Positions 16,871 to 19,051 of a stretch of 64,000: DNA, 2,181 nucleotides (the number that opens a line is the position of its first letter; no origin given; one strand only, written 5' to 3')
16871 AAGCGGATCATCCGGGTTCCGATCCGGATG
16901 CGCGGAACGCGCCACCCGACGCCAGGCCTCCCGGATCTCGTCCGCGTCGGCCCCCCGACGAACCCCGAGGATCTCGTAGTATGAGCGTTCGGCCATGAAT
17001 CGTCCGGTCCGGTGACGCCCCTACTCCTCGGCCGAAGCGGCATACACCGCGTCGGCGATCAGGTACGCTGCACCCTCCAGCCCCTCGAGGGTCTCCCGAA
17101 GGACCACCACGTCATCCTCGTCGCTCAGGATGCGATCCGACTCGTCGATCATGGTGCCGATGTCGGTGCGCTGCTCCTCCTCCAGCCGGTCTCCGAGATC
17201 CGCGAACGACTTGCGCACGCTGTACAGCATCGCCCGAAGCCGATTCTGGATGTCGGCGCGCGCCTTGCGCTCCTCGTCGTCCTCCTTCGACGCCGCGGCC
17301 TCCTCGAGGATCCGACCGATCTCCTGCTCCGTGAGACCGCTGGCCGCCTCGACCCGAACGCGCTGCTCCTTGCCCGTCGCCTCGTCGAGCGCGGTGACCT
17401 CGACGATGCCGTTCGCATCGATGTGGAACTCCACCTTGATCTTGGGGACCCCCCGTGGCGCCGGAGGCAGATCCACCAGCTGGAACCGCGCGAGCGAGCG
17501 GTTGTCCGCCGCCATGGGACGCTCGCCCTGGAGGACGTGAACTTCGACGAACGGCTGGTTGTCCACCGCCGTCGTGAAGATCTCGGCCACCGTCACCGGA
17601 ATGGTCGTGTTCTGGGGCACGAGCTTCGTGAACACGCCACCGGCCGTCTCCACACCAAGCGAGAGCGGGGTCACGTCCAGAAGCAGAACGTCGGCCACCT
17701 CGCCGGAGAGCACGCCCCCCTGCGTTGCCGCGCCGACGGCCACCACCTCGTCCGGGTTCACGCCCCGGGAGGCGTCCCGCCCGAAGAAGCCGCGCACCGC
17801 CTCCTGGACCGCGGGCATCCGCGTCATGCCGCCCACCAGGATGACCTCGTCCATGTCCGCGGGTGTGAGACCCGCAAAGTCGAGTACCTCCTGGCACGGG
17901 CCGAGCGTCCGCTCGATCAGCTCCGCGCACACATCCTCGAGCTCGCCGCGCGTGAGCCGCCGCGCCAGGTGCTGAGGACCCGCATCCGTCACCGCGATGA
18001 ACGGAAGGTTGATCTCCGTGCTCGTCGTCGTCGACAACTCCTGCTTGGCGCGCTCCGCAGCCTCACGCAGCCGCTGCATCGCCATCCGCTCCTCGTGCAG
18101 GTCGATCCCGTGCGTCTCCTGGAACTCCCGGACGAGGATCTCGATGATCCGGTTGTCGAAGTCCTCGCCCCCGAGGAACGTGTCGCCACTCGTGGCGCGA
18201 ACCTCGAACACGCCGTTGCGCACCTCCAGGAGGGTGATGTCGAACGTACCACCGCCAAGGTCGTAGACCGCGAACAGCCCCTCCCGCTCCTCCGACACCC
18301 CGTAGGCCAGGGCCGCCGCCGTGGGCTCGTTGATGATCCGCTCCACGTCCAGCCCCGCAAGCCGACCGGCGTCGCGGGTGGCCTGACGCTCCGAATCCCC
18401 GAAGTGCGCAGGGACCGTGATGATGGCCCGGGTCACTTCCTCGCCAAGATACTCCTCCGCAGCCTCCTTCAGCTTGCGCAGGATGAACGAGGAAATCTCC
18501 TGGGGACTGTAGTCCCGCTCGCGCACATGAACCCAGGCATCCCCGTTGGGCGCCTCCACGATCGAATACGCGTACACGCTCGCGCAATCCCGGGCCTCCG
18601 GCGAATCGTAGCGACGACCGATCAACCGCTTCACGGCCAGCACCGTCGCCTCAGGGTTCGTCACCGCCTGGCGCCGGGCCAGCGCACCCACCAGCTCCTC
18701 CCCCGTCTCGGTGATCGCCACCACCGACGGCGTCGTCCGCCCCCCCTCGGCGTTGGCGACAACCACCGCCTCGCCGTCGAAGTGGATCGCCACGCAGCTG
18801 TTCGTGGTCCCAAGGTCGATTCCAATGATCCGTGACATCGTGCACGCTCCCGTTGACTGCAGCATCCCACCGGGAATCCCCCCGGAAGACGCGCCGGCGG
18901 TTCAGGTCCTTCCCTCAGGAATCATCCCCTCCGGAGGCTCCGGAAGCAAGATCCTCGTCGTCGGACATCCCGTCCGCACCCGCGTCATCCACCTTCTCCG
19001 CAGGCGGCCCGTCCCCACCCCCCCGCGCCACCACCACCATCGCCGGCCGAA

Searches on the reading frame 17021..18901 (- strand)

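Call 66: search_protein_families(library=pfam, proteins=[window:17021-18901:-], max_evalue=0.00001)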
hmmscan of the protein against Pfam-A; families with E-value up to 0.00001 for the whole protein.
window:17021-18901:- (626 aa): 2 families
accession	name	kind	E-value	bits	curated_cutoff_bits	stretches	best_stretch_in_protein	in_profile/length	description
PF00012.26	HSP70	-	4.3e-228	758.8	20.6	1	25-617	1-595/599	Hsp70 protein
PF06723.19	MreB_Mbl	-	1.7e-13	50.5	27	1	141-391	78-315/327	MreB/Mbl protein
